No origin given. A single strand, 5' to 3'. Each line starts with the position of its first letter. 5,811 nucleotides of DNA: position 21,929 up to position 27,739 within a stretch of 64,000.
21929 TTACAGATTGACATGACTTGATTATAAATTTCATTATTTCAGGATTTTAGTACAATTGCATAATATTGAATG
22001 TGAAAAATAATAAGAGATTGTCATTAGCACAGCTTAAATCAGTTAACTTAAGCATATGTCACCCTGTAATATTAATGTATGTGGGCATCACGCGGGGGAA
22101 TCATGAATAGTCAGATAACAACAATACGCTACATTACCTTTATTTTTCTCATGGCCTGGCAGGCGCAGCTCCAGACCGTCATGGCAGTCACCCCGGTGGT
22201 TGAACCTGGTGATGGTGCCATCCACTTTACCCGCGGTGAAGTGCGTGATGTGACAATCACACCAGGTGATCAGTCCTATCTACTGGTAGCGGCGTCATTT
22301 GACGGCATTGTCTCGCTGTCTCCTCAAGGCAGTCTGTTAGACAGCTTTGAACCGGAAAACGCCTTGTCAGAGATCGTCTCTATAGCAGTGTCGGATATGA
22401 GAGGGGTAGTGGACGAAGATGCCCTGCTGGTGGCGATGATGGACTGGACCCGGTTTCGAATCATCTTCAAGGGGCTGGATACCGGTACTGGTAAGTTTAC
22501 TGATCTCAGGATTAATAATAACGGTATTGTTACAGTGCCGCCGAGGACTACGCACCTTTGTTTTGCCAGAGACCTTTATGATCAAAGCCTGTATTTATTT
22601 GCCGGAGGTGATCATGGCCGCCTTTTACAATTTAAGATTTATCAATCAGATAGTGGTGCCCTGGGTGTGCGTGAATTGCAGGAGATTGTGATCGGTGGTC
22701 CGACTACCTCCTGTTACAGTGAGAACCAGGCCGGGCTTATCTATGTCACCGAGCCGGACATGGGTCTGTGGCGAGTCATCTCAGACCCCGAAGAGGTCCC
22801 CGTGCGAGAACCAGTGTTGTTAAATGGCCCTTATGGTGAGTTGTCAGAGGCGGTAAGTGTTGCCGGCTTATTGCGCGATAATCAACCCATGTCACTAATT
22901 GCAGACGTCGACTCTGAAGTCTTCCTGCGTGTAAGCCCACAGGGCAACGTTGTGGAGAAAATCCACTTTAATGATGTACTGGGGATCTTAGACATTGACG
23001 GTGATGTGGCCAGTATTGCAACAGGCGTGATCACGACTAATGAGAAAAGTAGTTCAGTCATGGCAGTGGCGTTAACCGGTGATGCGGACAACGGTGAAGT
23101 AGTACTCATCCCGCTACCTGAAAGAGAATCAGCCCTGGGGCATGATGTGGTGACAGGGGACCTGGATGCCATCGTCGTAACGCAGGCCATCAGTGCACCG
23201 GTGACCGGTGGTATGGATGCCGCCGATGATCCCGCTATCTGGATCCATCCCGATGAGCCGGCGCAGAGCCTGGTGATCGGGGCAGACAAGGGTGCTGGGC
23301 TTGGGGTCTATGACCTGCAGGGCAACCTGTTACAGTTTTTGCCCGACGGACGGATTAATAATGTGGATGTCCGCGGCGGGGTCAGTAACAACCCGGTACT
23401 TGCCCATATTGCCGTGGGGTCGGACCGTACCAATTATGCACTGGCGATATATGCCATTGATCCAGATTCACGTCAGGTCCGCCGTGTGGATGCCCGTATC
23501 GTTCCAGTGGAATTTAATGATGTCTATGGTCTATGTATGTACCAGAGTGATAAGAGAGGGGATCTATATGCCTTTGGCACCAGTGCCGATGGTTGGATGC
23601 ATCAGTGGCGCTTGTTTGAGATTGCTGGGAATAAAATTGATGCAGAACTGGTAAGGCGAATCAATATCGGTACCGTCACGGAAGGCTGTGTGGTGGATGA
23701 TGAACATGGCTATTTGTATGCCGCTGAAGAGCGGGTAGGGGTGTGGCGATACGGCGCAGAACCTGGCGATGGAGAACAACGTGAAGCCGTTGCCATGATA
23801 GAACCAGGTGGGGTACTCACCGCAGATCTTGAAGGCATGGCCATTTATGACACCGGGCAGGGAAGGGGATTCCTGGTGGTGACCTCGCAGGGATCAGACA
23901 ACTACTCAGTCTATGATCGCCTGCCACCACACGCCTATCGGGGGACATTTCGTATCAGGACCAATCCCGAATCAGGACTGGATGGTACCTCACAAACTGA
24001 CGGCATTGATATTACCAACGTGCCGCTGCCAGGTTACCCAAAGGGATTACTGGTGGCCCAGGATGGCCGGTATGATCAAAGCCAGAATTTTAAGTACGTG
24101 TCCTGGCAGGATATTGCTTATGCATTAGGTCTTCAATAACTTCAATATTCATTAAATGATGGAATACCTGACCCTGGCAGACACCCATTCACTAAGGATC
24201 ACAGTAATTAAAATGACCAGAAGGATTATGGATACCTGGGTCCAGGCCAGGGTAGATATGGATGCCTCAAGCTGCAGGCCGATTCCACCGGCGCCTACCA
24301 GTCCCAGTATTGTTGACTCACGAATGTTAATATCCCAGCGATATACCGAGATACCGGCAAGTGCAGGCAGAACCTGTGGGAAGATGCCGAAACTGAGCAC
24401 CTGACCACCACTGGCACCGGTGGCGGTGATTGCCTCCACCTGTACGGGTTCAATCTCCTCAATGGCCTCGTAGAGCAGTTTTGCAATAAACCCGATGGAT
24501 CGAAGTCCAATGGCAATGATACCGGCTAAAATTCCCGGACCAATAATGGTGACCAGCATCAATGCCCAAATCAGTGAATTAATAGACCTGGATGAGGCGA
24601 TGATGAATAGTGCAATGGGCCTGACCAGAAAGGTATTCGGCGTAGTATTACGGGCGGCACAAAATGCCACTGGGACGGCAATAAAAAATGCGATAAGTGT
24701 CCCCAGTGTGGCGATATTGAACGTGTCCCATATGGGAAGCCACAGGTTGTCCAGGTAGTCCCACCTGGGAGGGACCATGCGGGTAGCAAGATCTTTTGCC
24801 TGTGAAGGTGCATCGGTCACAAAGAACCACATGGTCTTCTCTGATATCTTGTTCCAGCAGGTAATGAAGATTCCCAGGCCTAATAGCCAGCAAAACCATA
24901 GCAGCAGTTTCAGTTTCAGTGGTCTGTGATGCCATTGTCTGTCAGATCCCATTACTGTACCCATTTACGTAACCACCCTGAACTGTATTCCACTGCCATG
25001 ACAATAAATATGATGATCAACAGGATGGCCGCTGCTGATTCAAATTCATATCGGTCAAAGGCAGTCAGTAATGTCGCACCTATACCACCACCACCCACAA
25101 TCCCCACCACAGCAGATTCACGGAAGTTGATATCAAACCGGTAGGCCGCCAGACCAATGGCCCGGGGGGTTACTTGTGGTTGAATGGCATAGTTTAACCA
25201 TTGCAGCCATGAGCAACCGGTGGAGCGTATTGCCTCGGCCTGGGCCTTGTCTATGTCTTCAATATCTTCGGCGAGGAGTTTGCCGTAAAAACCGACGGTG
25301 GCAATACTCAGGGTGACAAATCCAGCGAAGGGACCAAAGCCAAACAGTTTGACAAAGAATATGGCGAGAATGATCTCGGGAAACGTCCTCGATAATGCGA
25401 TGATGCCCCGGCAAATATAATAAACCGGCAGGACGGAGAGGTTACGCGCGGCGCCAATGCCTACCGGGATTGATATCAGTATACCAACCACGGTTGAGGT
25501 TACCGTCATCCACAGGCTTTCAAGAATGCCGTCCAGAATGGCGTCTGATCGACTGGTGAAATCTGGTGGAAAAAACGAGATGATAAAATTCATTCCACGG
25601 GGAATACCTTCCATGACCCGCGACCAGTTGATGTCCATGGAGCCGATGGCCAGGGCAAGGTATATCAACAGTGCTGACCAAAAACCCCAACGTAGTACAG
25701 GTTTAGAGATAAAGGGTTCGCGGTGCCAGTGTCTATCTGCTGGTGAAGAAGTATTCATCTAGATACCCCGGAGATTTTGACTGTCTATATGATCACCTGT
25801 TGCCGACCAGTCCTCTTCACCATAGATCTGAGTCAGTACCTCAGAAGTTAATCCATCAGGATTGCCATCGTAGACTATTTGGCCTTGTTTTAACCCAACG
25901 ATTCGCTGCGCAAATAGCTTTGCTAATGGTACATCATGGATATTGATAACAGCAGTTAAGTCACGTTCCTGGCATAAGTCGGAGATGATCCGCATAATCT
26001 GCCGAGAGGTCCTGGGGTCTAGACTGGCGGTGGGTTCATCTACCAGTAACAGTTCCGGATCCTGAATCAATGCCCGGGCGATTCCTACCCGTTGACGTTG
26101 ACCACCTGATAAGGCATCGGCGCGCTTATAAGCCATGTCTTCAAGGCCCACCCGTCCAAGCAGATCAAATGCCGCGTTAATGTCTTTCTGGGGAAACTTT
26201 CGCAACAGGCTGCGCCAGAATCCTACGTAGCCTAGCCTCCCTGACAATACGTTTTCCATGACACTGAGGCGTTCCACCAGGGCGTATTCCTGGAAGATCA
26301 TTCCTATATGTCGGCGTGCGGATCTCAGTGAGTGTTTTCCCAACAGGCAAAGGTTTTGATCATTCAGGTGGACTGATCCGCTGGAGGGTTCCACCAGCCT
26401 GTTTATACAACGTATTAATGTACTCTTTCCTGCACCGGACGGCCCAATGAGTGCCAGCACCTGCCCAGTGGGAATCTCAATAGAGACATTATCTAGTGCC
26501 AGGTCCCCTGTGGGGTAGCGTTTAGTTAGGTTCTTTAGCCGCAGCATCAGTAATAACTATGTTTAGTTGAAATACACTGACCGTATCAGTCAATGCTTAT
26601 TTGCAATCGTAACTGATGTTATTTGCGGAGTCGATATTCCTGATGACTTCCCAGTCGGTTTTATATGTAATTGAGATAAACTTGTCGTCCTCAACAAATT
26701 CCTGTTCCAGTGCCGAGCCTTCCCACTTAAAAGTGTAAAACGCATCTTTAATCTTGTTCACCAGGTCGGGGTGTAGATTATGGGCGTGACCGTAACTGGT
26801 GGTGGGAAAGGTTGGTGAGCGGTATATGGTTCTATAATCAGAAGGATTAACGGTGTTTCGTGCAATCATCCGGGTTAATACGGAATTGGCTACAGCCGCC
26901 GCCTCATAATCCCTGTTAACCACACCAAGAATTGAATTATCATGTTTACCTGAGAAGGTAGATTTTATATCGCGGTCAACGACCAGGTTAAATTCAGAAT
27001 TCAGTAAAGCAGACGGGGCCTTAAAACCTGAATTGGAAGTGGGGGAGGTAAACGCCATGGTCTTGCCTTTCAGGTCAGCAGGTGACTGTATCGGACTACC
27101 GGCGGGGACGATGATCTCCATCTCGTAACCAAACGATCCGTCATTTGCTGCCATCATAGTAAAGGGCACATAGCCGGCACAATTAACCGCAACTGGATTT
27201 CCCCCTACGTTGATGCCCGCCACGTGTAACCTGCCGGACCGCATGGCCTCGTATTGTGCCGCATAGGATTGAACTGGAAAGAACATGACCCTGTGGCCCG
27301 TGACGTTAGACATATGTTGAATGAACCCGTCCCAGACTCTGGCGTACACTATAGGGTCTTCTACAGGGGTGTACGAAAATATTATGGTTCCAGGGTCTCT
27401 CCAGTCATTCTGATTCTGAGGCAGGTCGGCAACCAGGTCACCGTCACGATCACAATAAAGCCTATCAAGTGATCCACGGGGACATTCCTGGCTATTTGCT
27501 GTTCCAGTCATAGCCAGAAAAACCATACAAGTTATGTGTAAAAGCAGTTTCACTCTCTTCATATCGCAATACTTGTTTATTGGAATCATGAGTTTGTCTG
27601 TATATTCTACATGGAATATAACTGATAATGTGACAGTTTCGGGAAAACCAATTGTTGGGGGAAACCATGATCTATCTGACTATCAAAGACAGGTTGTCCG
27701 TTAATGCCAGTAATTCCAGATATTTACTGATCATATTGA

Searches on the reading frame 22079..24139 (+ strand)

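Call 59: search_protein_families(library=pfam, proteins=[window:22079-24139:+], max_evalue=0.00001)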
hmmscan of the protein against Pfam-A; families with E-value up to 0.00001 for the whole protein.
window:22079-24139:+ (686 aa): 1 family
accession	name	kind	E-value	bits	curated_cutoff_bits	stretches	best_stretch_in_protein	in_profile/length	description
PF02333.21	Phytase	-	3.5e-87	293.3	21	1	354-684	21-358/375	Phytase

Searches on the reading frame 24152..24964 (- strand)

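Call 59: search_protein_families(library=pfam, proteins=[window:24152-24964:-], max_evalue=0.00001)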
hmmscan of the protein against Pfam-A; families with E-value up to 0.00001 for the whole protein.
window:24152-24964:- (270 aa): 1 family
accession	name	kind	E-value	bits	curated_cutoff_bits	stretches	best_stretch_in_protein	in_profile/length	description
PF00528.27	BPD_transp_1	-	1.7e-13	51.1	26.4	1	97-262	2-179/184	Binding-protein-dependent transport system inner membrane component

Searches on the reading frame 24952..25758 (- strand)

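Call 59: search_protein_families(library=pfam, proteins=[window:24952-25758:-], max_evalue=0.00001)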
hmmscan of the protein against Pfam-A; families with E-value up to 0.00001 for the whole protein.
window:24952-25758:- (268 aa): 1 family
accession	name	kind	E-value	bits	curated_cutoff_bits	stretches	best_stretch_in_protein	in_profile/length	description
PF00528.27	BPD_transp_1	-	5.8e-16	59.2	26.4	1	97-267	2-178/184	Binding-protein-dependent transport system inner membrane component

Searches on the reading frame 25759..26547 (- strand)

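Call 59: search_protein_families(library=pfam, proteins=[window:25759-26547:-], max_evalue=0.00001)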
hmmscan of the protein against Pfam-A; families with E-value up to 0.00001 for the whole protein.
window:25759-26547:- (262 aa): 2 families
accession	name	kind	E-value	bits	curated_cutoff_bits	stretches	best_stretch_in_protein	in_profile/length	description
PF00005.33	ABC_tran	-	6e-37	127.7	25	1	18-174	1-137/137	ABC transporter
PF13304.12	AAA_21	-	5.5e-11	43.5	27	0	146-201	238-295/304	AAA domain, putative AbiEii toxin, Type IV TA system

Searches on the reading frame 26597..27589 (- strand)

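Call 59: search_protein_families(library=pfam, proteins=[window:26597-27589:-], max_evalue=0.00001)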
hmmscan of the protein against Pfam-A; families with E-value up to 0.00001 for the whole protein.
window:26597-27589:- (330 aa): 1 family
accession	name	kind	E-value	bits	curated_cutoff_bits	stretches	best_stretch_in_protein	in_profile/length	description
PF12974.12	Phosphonate-bd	-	1.1e-61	208.8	27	1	71-308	1-238/242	ABC transporter, phosphonate, periplasmic substrate-binding protein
